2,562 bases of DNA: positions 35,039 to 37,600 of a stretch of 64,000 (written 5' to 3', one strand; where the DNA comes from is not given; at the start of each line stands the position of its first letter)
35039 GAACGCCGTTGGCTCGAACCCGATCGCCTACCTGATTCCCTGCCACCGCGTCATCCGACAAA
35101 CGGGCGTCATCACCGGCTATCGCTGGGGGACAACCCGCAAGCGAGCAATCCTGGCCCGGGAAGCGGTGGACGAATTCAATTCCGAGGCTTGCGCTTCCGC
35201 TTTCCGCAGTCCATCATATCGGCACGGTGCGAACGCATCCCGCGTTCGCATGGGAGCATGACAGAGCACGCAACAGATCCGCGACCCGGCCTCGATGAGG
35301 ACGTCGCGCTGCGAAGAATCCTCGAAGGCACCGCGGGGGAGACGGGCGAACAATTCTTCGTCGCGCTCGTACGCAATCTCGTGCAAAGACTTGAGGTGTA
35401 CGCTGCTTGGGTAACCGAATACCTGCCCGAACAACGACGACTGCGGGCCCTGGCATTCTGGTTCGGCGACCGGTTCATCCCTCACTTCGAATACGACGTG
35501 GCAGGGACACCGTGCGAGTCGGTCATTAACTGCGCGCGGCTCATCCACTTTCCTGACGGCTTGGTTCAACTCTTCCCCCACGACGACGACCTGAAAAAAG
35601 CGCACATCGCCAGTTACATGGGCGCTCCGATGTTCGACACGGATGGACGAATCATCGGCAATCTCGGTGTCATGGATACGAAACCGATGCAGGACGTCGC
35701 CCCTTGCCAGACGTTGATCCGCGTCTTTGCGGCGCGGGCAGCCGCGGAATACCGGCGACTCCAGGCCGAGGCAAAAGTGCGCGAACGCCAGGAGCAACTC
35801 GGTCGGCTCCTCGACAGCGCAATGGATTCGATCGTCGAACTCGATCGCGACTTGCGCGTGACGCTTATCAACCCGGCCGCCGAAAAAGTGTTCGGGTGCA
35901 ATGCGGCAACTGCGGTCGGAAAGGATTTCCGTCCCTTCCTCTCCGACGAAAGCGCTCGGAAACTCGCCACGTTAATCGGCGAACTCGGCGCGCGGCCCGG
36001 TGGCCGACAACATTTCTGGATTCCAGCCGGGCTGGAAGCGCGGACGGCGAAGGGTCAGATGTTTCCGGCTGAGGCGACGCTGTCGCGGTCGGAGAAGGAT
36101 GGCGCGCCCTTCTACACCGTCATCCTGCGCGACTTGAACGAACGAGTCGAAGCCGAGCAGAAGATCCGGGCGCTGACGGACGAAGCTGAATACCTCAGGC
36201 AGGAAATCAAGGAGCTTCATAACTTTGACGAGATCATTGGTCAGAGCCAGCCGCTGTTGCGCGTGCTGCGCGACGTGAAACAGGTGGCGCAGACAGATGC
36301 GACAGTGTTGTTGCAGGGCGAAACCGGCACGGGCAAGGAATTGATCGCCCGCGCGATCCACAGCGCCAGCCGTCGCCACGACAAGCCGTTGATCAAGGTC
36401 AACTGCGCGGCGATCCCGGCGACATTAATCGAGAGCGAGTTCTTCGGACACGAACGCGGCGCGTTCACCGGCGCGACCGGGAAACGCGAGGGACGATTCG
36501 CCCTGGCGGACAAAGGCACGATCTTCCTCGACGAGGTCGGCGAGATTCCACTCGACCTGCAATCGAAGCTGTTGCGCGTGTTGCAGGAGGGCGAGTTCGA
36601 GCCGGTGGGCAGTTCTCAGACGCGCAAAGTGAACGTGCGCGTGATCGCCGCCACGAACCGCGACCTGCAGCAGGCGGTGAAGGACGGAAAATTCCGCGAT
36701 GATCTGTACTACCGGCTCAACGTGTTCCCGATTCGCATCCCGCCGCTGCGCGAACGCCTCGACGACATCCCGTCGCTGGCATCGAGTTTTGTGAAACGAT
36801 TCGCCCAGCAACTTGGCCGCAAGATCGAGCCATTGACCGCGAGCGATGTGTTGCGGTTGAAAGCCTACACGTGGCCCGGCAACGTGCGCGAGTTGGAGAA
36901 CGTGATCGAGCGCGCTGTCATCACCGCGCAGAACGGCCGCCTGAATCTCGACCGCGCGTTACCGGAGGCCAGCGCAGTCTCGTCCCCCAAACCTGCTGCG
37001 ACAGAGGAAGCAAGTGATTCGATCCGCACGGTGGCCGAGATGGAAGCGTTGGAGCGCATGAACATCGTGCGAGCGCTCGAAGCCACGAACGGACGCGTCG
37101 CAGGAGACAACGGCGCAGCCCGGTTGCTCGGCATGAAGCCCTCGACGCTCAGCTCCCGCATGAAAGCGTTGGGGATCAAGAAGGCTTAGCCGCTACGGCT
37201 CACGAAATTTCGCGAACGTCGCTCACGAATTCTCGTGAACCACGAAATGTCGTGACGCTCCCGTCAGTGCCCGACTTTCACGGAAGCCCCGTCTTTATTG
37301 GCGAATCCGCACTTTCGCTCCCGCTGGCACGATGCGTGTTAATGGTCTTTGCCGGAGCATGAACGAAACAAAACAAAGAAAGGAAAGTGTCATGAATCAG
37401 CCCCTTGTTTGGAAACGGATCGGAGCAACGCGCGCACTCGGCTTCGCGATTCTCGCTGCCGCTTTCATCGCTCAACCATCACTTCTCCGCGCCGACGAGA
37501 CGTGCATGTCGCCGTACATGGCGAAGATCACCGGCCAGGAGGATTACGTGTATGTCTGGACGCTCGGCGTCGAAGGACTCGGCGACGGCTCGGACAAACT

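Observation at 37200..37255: Three tandem 16-bp inverted repeats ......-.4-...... immediately downstream of the sigma54 activator and upstream of the SBP56 gene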

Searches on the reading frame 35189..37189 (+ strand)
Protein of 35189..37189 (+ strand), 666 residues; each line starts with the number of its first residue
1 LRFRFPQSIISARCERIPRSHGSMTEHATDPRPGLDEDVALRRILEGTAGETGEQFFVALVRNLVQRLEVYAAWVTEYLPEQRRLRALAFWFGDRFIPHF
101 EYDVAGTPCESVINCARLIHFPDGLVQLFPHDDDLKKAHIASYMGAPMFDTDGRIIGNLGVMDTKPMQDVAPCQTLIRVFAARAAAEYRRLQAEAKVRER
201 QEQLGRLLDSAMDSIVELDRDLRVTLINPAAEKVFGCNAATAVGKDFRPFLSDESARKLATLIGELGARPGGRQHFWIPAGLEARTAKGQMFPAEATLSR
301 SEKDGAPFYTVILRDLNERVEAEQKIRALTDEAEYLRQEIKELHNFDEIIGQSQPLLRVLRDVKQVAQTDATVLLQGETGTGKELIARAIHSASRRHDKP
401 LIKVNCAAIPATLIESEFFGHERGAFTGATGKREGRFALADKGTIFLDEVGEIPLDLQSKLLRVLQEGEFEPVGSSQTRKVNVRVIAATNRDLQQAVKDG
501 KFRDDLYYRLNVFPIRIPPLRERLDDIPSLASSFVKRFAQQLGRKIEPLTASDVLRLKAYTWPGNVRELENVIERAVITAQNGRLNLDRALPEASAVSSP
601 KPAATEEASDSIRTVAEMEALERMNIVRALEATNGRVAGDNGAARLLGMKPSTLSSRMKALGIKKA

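Call 3: search_protein_families(library=pfam, proteins=[window:35189-37189:+])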
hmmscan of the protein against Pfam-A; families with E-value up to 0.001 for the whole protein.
window:35189-37189:+ (666 aa): 13 families
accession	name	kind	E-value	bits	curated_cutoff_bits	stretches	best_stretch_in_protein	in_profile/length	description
PF00158.32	Sigma54_activat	-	1.3e-74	249.9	20.2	1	349-515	1-167/168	Sigma-54 interaction domain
PF25601.1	AAA_lid_14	-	3.3e-22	78.5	27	1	521-597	1-76/87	AAA+ ATPase lid domain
PF14532.12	Sigma54_activ_2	-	1.6e-20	74.2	25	1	350-520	1-138/138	Sigma-54 interaction domain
PF08448.16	PAS_4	-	1.5e-08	35.3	23.1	1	208-319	1-108/110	PAS fold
PF07728.20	AAA_5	-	3.4e-08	34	22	1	373-492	2-124/139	AAA domain (dynein-related subfamily)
PF01590.32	GAF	-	4.1e-08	34.3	22.4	1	57-186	6-131/133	GAF domain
PF02954.25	HTH_8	-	6.7e-07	29.4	22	1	618-660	2-41/42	Bacterial regulatory protein, Fis family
PF07724.20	AAA_2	-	3.7e-06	27.5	27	1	371-498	4-132/166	AAA domain (Cdc48 subfamily)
PF00004.35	AAA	-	4.6e-06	27.5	21.2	1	373-491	1-110/131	ATPase family associated with various cellular activities (AAA)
PF00989.32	PAS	-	8.4e-06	26.2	22.6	1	204-263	3-62/113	PAS fold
PF13426.13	PAS_9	-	3.4e-05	24.5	27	1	213-318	2-103/103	PAS domain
PF13188.13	PAS_8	-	5.4e-05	23.4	21.8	1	204-253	3-49/65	PAS domain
PF01078.27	Mg_chelatase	-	0.00029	20.7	20.3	0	428-471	93-136/207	Magnesium chelatase, subunit ChlI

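Call 6: find_related_loci(query=window:35258-37189:+, collection=genome_contigs, flank=6000)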
Query window:35258-37189:+ (643 aa) in genome_contigs; peptide patterns used: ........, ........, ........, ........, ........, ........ (x = any residue, [..] = any of these).
278 stretches matched a pattern; 126 encode a relative of the query (tblastn E <= 1e-3); the best 80 are kept; 79 distinct loci.
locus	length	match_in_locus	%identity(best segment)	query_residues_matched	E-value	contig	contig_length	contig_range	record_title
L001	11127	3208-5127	63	1-642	0e+0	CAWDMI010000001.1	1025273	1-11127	MAG: uncultured delta proteobacterium isolate MFD04944.bin.2.54 genome assembly, contig: contig_16567, whole genome shot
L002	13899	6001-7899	62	11-642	0e+0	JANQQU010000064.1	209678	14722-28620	MAG: Calditrichia bacterium isolate IP29b_bin.38 k99_3601215, whole genome shotgun sequence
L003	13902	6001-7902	62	11-643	0e+0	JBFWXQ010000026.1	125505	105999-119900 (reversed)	MAG: Blastocatellales bacterium isolate CA_2019_TPBS_144 NODE_1295_length_125505_cov_20.541379_TPBS, whole genome shotgu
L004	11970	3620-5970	58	11-642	0e+0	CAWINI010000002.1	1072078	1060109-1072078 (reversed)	MAG: uncultured bacterium isolate MFD04944.bin.1.291 genome assembly, contig: contig_43876, whole genome shotgun sequenc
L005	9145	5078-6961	51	13-642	0e+0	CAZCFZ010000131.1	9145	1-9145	MAG TPA_asm: uncultured Ignavibacteriaceae bacterium isolate binchicken_co163_392 genome assembly, contig: NODE_11931_le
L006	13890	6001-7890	51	1-632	0e+0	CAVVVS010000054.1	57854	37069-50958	MAG: uncultured Ignavibacteriales bacterium isolate MFD02923.bin.1.123 genome assembly, contig: contig_37421, whole geno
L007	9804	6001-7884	51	13-642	0e+0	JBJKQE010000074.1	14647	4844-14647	MAG: Ignavibacteriaceae bacterium isolate Bin_26 S1Ck127_2876390_flag_0_multi_16.9773_len_14647, whole genome shotgun se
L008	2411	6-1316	66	207-642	0e+0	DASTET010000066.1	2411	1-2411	MAG TPA_asm: Blastocatellia bacterium isolate SMAG_U854 k141_871870, whole genome shotgun sequence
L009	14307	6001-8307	48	15-640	2e-169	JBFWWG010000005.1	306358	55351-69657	MAG: Nitrospiraceae bacterium isolate CA_2019_TPBS_111 NODE_290_length_306358_cov_9.824662_TPBS, whole genome shotgun se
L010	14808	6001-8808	48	15-642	6e-169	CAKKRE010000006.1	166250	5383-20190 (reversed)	Nitrospiraceae bacterium isolate Hainich-H41-bin274-1 genome assembly, contig: H41-bin274_1_Hain_H41_02um_R3_34_length_1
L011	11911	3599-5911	48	15-642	1e-168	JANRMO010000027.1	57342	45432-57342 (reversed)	MAG: Nitrospiraceae bacterium isolate NOB01 NOB01_27, whole genome shotgun sequence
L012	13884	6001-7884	52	13-642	0e+0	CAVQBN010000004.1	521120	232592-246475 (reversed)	MAG: uncultured Bacteroidetes bacterium isolate MFD02923.bin.1.74 genome assembly, contig: contig_14040, whole genome sh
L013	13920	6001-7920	45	13-643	1e-160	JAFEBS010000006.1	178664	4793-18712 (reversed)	MAG: Planctomycetota bacterium isolate SZAS-6 PLAN-KAN-1__6__length-178664, whole genome shotgun sequence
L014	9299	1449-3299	46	11-642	1e-152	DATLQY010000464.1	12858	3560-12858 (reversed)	MAG TPA_asm: Pirellulales bacterium isolate SMAG_U13890 k141_212468, whole genome shotgun sequence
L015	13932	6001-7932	45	1-643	1e-152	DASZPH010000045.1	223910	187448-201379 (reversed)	MAG TPA_asm: Pirellulales bacterium isolate SMAG_U5966 k141_675219, whole genome shotgun sequence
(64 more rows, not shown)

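Call 7: search_protein_families(library=ncbifam, proteins=[window:35258-37189:+])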
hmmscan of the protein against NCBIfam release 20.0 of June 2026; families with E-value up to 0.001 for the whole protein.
window:35258-37189:+ (643 aa): 34 families (the best 25 are shown)
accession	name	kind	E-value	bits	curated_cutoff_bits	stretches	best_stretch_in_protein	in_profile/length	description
NF011958.0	PRK15429.1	equivalog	1.3e-120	404.1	830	1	305-642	359-688/692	formate hydrogenlyase transcriptional activator FlhA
TIGR01817.1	nifA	equivalog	3e-117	392.6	528.85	1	296-635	170-524/534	nif-specific transcriptional activator NifA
NF003451.0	PRK05022.1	equivalog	8.6e-116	387.7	476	1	299-641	161-511/512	nitric oxide reductase transcriptional regulator NorR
NF041552.1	TF_PrdR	equivalog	2.5e-108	362.9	795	1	291-637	232-575/577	sigma-54 dependent transcriptional regulator PrdR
NF008469.0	PRK11361.1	equivalog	3.6e-104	349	714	1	290-641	109-457/461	acetoacetate metabolism transcriptional regulator AtoC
NF038308.1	RNA_repair_RtcR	equivalog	1.7e-100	337.3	650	1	284-631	148-504/530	RNA repair transcriptional activator RtcR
TIGR01818.1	ntrC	equivalog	1.5e-98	330.6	558.6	1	281-636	91-461/463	nitrogen regulation protein NR(I)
NF041906.1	V4R_TF_MobR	exception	2.2e-96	323.5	999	1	300-636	204-542/544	phenol degradation transcriptional regulator MobR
TIGR02915.1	PEP_resp_reg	equivalog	3.2e-95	319.6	502.6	1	302-641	118-445/445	PEP-CTERM-box response regulator transcription factor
NF041946.1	LuxO_transreg_Vib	equivalog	1e-90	304.8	800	1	296-636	105-458/463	quorum-sensing sigma-54 dependent transcriptional regulator LuxO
NF050807.1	TransRegFlbDCaul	equivalog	2.7e-89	300.1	750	1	325-636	119-436/454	sigma-54-dependent transcriptional regulator FlbD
NF007689.0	PRK10365.1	equivalog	1.3e-88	297.7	760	1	283-634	100-438/441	sigma-54-dependent response regulator transcription factor ZraR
TIGR02974.1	phageshock_pspF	equivalog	8.1e-88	294.8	443.55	1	326-585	1-263/336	phage shock protein operon transcriptional activator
TIGR02329.1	propionate_PrpR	equivalog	7.2e-86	288.9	499.2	1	311-637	199-526/526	propionate catabolism operon regulatory protein PrpR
NF008176.1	PRK10923.1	equivalog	7.9e-81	272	620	1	315-640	129-468/469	nitrogen regulation protein NR(I)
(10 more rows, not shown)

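Call 24: search_protein_families(library=pfam, proteins=[L001:5334-6554:+, L002:8194-9183:+, L002:9255-9761:+, L005:7998-8768:+, L012:8858-9628:+, L015:8333-9502:+, L014:3523-3828:+, L014:3923-4933:+], max_evalue=0.01)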
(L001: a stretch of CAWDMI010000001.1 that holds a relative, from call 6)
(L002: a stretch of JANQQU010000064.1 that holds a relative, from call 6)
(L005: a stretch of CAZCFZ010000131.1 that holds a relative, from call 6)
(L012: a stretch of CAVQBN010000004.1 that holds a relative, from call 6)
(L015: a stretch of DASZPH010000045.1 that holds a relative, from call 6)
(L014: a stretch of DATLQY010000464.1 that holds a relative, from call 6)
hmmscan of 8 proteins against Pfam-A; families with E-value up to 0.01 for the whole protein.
L001:5334-6554:+ (406 aa): 5 families
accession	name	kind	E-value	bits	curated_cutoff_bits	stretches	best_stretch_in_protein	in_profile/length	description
PF02770.24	Acyl-CoA_dh_M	-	5e-12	46.3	33.3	1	154-242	8-97/97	Acyl-CoA dehydrogenase, middle domain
PF08028.16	Acyl-CoA_dh_2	-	9.4e-11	42.6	22.7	1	275-385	5-129/134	Acyl-CoA dehydrogenase, C-terminal domain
PF02771.21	Acyl-CoA_dh_N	-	4.1e-09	37.2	22.9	1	53-126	19-92/113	Acyl-CoA dehydrogenase, N-terminal domain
PF00441.29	Acyl-CoA_dh_1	-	5.7e-06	27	22.4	1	274-383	19-132/150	Acyl-CoA dehydrogenase, C-terminal domain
PF07950.16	MCP1_TM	-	0.0055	17.8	22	0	77-131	6-66/105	MDM10-complementing protein 1, transmembrane domain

L002:8194-9183:+ (329 aa): 0 families

L002:9255-9761:+ (168 aa): 0 families

L005:7998-8768:+ (256 aa): 1 family
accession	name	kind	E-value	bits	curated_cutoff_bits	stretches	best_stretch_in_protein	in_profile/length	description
PF07298.16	NnrU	-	7.1e-07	29.5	24.7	1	53-190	3-114/188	NnrU protein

L012:8858-9628:+ (256 aa): 1 family
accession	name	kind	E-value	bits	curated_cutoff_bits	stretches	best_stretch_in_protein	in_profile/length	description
PF07298.16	NnrU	-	1.1e-07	32.1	24.7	1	53-193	3-117/188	NnrU protein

L015:8333-9502:+ (389 aa): 4 families
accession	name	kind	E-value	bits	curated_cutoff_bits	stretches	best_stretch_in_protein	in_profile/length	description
PF13602.12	ADH_zinc_N_2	-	1.7e-25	90.9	27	1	266-380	1-134/134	Zinc-binding dehydrogenase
PF00107.32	ADH_zinc_N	-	1.7e-19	70.5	31.8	1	235-321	1-95/129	Zinc-binding dehydrogenase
PF08240.17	ADH_N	-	8.6e-16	58.5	23.5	1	104-193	1-103/104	Alcohol dehydrogenase GroES-like domain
PF16884.10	ADH_N_2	-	0.01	16.2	31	0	90-173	15-95/108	N-terminal domain of oxidoreductase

L014:3523-3828:+ (101 aa): 2 families
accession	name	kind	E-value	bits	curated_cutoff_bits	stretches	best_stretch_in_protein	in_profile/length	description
PF01740.26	STAS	-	0.00029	21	22.6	1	19-81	3-67/106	STAS domain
PF13466.11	STAS_2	-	0.00075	20.1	29.2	1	55-98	27-76/80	STAS domain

L014:3923-4933:+ (336 aa): 1 family
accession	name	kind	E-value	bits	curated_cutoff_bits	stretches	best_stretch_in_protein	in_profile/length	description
PF00174.25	Oxidored_molyb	-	5.8e-35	120.8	24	1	117-274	6-169/169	Oxidoreductase molybdopterin binding domain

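Call 40: find_related_loci(query=window:35258-37189:+, collection=metagenome_contigs, flank=4000)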
Query window:35258-37189:+ (643 aa) in metagenome_contigs; peptide patterns used: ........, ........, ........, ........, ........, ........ (x = any residue, [..] = any of these).
384 stretches matched a pattern; 168 encode a relative of the query (tblastn E <= 1e-3); the best 80 are kept; 80 distinct loci.
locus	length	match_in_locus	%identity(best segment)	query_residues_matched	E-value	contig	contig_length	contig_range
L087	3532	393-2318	63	1-642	0e+0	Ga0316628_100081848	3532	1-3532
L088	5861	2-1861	65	25-643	0e+0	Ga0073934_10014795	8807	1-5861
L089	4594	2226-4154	62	1-642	0e+0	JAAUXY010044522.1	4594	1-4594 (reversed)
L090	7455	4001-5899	58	9-641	0e+0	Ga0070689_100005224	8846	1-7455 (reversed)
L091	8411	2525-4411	52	13-643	0e+0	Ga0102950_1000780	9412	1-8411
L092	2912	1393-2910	64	8-513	0e+0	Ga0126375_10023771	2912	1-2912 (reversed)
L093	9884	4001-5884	51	13-642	0e+0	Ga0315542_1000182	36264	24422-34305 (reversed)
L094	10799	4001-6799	49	15-642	2e-170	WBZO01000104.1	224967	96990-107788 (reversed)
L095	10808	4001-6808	48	15-642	3e-169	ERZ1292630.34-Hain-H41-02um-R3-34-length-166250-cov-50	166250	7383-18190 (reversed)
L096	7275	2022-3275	61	110-535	3e-155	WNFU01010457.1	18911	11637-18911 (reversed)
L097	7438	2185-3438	61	110-535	3e-155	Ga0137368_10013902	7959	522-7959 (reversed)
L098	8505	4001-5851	46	11-642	6e-153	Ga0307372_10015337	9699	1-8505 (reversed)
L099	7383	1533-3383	46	11-642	6e-153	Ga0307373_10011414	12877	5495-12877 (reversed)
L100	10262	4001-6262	51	14-643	4e-151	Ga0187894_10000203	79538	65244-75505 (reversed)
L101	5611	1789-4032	54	1-643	1e-147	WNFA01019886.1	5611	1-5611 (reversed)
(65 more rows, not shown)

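Call 48: search_solved_structures(query=window:35258-37186:+, max_evalue=1e-20)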
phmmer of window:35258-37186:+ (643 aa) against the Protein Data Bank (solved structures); distinct sequences matched with E-value up to 1e-20: 35.
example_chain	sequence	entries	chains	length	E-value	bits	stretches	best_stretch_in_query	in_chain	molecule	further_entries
9qq6_C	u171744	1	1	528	1.5e-91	311.1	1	304-640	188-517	Nif-specific regulatory protein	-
1ojl_A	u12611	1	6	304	3e-82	280.3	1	326-635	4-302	TRANSCRIPTIONAL REGULATORY PROTEIN ZRAR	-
8pb9_D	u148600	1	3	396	9.5e-79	268.8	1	284-562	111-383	Transcriptional regulator FleQ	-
8p53_C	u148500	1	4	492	1.4e-78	268.3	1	284-564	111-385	Transcriptional regulator FleQ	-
6iy8_A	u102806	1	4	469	1.8e-78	267.8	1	327-569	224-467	Positive regulator CapR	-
6jdi_A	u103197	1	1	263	4.2e-78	266.7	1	323-562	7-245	Nitrogen assimilation regulatory protein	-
5exp_A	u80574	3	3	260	8.6e-78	265.6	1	319-562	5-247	Transcriptional regulator FleQ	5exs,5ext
5exx_A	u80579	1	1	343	1.6e-77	264.7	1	319-564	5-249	Transcriptional regulator FleQ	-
7ejw_C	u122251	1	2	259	2e-77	264.4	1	323-562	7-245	Transcriptional regulator FleQ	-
6j7e_A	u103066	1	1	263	2.1e-77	264.4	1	323-562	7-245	Nitrogen assimilation regulatory protein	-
6jdl_A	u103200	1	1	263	5.5e-77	263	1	323-562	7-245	Nitrogen assimilation regulatory protein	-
4l4u_A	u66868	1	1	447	1.4e-75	258.3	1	297-640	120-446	Transcriptional regulator (NtrC family)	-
26jl_A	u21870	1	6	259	3.2e-75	257.1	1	325-565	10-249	Flagellar regulatory protein A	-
1ny5_A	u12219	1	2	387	1.4e-74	255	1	297-559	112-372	transcriptional regulator (NtrC family)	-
4ly6_A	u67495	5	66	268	4.1e-74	253.5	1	308-559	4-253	Transcriptional regulator (NtrC family)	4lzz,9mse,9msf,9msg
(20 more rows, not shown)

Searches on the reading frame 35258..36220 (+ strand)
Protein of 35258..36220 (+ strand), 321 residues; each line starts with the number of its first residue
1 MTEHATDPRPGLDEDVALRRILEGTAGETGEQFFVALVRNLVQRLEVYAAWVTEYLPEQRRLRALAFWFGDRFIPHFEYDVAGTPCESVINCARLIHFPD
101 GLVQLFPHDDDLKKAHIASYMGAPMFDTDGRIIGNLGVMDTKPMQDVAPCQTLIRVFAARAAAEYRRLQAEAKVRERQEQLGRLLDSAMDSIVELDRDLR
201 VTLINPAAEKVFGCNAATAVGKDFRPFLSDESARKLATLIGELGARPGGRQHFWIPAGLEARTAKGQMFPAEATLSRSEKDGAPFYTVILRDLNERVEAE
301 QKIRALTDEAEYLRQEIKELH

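Call 47: search_solved_structures(query=window:35258-36220:+, max_evalue=1, show_alignments=2)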
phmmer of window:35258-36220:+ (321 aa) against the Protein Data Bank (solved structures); distinct sequences matched with E-value up to 1: 13.
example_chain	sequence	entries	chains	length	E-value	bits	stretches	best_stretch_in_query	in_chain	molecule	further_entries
8js5_A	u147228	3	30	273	3.8e-07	32.7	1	168-309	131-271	Sensor protein FixL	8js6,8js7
1y28_A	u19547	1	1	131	6e-06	28.8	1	177-305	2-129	Sensor protein fixL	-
1dp6_A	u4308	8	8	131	2.3e-05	26.9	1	177-305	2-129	FIXL PROTEIN | SENSOR PROTEIN FIXL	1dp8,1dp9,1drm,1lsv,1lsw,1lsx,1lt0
2cmn_A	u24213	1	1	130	2.7e-05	26.6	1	178-305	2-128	SENSOR PROTEIN FIXL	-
1xj4_A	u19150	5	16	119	0.00031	23.1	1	190-304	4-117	Sensor protein fixL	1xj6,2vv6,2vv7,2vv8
1xj2_A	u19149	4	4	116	0.0005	22.5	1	191-304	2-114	Sensor protein fixL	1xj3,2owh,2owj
1d06_A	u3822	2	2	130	0.0012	21.2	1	168-293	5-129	nitrogen fixation regulatory protein fixL | FIXL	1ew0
4lrx_C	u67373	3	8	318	0.01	18.2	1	119-228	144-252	PTS-dependent dihydroxyacetone kinase operon regulatory protein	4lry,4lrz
7a6p_A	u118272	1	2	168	0.069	15.5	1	188-316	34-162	Putative Sensory box protein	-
9wex_A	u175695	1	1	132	0.12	14.7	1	180-236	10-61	Sensor histidine kinase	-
1v9y_A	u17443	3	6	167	0.39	13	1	189-303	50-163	Heme pas sensor protein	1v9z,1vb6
9bgv_A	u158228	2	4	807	0.52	12.6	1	190-313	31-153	Oxygen sensor protein DosP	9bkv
9clo_A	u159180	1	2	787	0.53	12.5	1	191-313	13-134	Oxygen sensor protein DosP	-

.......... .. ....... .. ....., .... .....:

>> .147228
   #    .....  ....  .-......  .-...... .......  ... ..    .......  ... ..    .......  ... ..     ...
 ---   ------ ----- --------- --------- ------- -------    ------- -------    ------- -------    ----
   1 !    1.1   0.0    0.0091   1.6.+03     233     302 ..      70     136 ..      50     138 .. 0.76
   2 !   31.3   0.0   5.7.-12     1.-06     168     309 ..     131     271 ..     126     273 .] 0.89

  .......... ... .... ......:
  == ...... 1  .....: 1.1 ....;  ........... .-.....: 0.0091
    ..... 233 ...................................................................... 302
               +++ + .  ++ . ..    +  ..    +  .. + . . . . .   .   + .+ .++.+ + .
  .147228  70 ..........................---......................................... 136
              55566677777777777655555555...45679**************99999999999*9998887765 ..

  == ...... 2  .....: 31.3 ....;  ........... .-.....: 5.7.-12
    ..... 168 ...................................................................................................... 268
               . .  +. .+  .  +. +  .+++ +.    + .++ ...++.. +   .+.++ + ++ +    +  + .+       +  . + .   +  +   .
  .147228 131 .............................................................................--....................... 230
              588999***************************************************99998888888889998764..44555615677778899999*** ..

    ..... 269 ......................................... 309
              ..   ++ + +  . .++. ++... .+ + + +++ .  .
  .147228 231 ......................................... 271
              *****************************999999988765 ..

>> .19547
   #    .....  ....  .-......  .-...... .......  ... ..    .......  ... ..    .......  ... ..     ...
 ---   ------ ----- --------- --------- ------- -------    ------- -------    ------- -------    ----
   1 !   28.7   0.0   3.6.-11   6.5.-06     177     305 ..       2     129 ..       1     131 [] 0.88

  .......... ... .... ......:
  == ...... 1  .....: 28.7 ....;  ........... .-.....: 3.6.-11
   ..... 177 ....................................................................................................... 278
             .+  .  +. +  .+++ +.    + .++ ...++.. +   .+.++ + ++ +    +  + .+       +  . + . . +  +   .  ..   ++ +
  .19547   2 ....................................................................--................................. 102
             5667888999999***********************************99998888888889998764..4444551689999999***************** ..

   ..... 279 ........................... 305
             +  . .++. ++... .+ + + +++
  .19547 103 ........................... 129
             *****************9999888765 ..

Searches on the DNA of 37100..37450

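Call 50: search_rna_families(source=window, start=37100, end=37450, threshold=evalue, max_evalue=1)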
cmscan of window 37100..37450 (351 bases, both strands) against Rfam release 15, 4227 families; matches with E-value up to 1: 0.
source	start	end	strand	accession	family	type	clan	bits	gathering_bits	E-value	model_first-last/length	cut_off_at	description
